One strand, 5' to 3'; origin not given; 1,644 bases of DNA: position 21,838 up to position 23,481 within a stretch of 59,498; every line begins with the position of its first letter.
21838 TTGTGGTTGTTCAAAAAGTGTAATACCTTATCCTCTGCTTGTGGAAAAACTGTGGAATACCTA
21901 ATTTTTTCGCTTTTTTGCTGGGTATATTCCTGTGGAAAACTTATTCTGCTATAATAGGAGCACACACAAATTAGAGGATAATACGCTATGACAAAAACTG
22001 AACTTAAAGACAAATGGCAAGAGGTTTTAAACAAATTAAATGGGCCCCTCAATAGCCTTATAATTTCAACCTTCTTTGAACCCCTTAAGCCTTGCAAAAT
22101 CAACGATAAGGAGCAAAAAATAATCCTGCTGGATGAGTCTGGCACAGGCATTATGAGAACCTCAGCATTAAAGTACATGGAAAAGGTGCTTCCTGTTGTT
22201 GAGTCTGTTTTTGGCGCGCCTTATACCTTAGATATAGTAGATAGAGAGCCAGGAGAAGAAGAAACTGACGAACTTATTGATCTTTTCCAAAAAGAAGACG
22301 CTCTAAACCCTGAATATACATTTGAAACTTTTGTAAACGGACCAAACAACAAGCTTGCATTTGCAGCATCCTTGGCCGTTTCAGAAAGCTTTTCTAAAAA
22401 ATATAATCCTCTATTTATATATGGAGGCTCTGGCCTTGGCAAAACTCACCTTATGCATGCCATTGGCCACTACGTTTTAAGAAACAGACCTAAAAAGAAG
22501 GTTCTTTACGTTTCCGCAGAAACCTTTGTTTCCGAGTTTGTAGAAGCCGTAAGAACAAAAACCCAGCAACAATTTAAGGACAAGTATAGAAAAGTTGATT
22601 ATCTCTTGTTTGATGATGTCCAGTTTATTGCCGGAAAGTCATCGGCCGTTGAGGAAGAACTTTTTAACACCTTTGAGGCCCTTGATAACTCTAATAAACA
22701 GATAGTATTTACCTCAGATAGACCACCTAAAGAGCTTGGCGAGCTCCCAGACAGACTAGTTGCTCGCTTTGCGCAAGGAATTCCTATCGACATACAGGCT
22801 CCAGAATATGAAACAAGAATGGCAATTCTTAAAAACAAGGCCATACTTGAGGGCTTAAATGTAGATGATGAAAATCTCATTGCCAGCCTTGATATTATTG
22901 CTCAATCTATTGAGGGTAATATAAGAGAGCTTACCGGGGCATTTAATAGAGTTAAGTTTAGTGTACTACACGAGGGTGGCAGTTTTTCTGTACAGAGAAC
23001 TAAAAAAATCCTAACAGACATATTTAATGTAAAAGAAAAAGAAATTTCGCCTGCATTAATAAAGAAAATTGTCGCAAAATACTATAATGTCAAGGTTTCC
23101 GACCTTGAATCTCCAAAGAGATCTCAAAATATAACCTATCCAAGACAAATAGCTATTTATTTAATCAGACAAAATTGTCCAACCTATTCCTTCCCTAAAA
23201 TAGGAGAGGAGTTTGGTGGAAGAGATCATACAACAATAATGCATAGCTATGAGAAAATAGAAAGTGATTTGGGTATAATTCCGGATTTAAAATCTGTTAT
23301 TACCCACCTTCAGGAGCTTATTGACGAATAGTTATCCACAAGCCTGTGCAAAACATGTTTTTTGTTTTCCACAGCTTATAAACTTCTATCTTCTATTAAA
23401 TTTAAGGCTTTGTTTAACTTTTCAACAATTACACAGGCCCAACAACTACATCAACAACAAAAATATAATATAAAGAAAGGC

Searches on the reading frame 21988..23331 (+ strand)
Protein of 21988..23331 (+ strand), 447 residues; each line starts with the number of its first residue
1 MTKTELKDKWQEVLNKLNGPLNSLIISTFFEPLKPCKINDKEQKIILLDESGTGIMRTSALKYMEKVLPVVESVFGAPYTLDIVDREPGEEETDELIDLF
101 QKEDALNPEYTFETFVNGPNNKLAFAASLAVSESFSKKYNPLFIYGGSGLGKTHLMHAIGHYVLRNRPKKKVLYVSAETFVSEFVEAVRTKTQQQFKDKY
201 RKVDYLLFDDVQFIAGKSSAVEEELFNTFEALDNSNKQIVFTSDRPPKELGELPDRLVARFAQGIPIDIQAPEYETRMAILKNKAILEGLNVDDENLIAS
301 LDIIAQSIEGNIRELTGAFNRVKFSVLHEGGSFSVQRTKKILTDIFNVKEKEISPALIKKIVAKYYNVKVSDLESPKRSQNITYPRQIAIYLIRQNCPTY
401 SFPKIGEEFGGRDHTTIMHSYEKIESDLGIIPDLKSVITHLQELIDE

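Call 26: search_protein_families(library=pfam, proteins=[window:21988-23331:+])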
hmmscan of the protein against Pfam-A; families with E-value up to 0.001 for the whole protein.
window:21988-23331:+ (447 aa): 7 families
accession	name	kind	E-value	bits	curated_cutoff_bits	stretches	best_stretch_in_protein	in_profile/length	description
PF00308.24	Bac_DnaA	-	3.2e-65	219.7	23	1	106-267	1-161/162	Bacterial DnaA ATPAse domain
PF08299.17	Bac_DnaA_C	-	1.5e-27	95.9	31.5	1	356-424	2-69/69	Bacterial dnaA protein helix-turn-helix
PF01695.23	IstB_IS21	-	2.1e-07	31.1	24.1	1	132-249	85-198/238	IstB-like ATP binding protein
PF00004.35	AAA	-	2.8e-07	31.5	21.2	1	143-248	2-113/131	ATPase family associated with various cellular activities (AAA)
PF13173.12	AAA_14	-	6.9e-06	26.5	27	1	140-224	3-84/129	AAA domain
PF01637.24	ATPase_2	-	7.4e-05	23.1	33.2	1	137-241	18-114/225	ATPase domain predominantly from Archaea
PF24389.1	ORC-CDC6-like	-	0.0002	20.7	27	1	137-347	30-204/571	ORC-CDC6-like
